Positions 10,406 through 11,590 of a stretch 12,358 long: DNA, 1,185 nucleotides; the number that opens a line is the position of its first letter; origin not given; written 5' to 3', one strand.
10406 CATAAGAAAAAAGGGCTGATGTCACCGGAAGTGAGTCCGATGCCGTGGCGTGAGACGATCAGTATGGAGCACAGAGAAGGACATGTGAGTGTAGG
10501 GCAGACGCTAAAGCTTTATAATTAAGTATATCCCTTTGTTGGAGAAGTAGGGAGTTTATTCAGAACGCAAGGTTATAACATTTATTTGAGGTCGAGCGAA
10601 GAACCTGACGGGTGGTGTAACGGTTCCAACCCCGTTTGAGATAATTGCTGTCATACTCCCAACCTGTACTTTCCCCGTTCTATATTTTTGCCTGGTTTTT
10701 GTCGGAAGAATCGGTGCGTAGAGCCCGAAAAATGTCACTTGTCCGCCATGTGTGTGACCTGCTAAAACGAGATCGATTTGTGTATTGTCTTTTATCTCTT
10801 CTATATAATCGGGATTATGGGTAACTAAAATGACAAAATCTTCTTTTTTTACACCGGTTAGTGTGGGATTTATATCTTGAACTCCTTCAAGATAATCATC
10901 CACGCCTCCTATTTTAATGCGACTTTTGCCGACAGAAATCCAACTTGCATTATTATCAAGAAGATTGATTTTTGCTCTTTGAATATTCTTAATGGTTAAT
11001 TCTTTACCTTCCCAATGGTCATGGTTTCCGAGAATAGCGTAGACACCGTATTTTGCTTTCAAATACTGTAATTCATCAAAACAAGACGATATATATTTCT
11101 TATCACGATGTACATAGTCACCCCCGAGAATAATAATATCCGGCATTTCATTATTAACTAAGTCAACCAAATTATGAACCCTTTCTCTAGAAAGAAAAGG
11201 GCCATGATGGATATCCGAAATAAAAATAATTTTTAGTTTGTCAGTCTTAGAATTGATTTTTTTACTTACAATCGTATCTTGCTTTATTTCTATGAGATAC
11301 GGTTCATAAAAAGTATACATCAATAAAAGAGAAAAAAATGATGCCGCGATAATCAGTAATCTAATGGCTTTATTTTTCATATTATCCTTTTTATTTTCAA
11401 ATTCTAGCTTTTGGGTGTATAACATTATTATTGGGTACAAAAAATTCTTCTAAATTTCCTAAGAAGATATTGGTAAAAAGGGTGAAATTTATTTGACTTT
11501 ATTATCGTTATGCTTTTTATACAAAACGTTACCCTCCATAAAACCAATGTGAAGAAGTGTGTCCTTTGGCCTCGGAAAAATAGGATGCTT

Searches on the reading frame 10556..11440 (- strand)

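Call 33: search_protein_families(library=pfam, proteins=[window:10556-11440:-], max_evalue=0.001)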
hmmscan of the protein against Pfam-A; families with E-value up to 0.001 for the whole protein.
window:10556-11440:- (294 aa): 2 families
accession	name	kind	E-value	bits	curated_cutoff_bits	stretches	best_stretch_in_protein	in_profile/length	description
PF00149.33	Metallophos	-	7.8e-18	66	21.5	1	69-232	1-190/191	Calcineurin-like phosphoesterase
PF12850.12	Metallophos_2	-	9.8e-09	35.8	27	1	69-232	1-118/154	Calcineurin-like phosphoesterase superfamily domain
